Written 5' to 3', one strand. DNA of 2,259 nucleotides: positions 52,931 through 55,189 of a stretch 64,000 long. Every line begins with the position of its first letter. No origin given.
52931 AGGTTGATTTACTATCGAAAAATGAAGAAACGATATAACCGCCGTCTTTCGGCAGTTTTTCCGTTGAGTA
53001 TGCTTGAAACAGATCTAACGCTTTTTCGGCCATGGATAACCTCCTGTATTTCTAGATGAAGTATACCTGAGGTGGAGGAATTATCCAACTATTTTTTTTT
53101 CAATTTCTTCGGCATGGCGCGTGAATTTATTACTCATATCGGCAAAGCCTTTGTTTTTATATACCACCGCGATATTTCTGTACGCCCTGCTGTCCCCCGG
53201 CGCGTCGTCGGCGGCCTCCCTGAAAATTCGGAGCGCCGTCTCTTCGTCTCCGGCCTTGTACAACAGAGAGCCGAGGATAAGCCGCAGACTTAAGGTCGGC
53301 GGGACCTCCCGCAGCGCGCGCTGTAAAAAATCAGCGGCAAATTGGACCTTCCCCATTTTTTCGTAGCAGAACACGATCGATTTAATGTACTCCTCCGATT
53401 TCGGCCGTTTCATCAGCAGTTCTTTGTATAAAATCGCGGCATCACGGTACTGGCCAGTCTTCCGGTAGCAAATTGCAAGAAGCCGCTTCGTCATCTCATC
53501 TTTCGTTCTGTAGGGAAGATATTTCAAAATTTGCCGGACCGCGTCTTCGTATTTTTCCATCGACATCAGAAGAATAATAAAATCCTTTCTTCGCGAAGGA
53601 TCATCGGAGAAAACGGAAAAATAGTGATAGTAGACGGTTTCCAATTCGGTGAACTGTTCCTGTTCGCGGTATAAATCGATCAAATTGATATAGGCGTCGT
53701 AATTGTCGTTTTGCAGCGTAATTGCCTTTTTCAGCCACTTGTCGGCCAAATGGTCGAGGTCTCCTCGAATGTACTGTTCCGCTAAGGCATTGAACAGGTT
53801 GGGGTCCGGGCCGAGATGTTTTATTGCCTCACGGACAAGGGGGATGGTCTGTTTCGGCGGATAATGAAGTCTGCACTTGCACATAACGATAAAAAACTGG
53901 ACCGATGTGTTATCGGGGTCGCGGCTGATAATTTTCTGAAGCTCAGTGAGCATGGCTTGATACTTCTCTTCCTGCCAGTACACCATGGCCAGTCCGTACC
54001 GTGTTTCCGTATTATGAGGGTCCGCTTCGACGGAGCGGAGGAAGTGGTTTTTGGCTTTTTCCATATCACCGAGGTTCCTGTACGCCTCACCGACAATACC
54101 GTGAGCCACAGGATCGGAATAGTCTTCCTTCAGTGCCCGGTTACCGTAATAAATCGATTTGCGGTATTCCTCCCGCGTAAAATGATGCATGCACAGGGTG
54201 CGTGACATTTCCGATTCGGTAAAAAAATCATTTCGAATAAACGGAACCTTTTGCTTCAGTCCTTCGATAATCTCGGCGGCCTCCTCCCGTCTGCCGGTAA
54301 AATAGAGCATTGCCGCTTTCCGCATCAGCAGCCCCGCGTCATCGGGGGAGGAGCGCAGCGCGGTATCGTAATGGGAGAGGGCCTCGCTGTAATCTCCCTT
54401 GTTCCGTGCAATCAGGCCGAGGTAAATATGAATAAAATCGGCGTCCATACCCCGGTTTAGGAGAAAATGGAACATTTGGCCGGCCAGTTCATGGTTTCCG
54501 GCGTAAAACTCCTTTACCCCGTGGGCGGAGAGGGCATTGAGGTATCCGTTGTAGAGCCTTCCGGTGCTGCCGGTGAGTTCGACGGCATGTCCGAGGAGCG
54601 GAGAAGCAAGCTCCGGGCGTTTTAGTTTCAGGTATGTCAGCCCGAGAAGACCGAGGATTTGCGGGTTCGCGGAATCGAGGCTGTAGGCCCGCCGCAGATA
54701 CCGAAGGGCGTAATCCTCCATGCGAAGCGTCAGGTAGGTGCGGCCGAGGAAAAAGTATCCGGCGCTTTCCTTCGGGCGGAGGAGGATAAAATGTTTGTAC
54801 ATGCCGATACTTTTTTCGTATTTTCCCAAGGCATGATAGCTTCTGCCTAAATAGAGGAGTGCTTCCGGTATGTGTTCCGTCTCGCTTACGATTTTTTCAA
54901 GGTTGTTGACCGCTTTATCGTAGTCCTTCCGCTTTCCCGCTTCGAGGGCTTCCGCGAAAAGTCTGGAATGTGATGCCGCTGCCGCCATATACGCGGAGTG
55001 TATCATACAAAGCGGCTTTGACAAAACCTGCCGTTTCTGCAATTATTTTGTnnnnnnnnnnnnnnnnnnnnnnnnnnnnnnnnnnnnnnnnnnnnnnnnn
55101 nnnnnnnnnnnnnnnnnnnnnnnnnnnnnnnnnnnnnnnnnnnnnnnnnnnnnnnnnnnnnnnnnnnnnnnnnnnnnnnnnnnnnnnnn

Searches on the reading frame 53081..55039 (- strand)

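Call 32: search_protein_families(library=ncbifam, proteins=[window:53081-55039:-], max_evalue=1e-10)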
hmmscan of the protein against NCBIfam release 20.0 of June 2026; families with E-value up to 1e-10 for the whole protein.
window:53081-55039:- (652 aa): 16 families
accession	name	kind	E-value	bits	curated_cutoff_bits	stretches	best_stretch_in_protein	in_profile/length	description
TIGR02917.1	PEP_TPR_lipo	equivalog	1.4e-46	158.9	312.2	2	175-462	235-514/899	XrtA/PEP-CTERM system TPR-repeat protein PrsT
NF040959.1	MamA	equivalog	3.9e-40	137.5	200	1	496-647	52-203/204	magnetosome protein MamA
TIGR02521.1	type_IV_pilW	equivalog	4.7e-25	88.5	154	0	419-582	37-202/234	type IV pilus biogenesis/stability protein PilW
TIGR02552.1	LcrH_SycD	equivalog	3.8e-23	81.7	104.8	0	166-259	17-110/136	SycD/LcrH family type III secretion system chaperone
NF033758.1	gliding_GltE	equivalog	1.5e-20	73.6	225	1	207-380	126-292/411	adventurous gliding motility TPR repeat lipoprotein GltE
TIGR03939.1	PGA_TPR_OMP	equivalog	3.6e-20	71.8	366.65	0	480-622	52-193/800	poly-beta-1,6 N-acetyl-D-glucosamine export porin PgaA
NF033920.0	C39_PA2778_fam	equivalog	2.9e-18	66.2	150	0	535-646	143-253/255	PA2778 family cysteine peptidase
NF052415.1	T3SS_chap_SctY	equivalog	4.6e-18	65.7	70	0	519-607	10-101/106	type III secretion apparatus assembly chaperone SctY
NF033762.1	social_mot_Tgl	equivalog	8e-15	54.9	225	0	201-341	31-167/252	social motility TPR repeat lipoprotein Tgl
NF008757.0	PRK11788.1-5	equivalog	2.5e-14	53.3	363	0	522-616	221-315/388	lipopolysaccharide assembly protein LapB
TIGR02795.1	tol_pal_ybgF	equivalog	7.4e-14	52.4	90.1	0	27-90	5-71/119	tol-pal system protein YbgF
NF053607.1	CHU_0125_OmpA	equivalog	9.7e-14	50.8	620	0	284-375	27-118/639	CHU_0125 family OmpA-like outer membrane integrity protein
NF047371.1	FlcA_CTERM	equivalog_domain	3.9e-13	48.8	300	0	319-382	447-511/646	periplasmic flagellar collar protein FlcA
NF002725.1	PRK02603.1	equivalog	7.8e-13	48.8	143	0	201-254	35-91/173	photosystem I assembly protein Ycf3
NF052400.1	M48_BAM_BepA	equivalog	7.4e-12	44.8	570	0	327-465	288-427/483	beta-barrel assembly-enhancing protease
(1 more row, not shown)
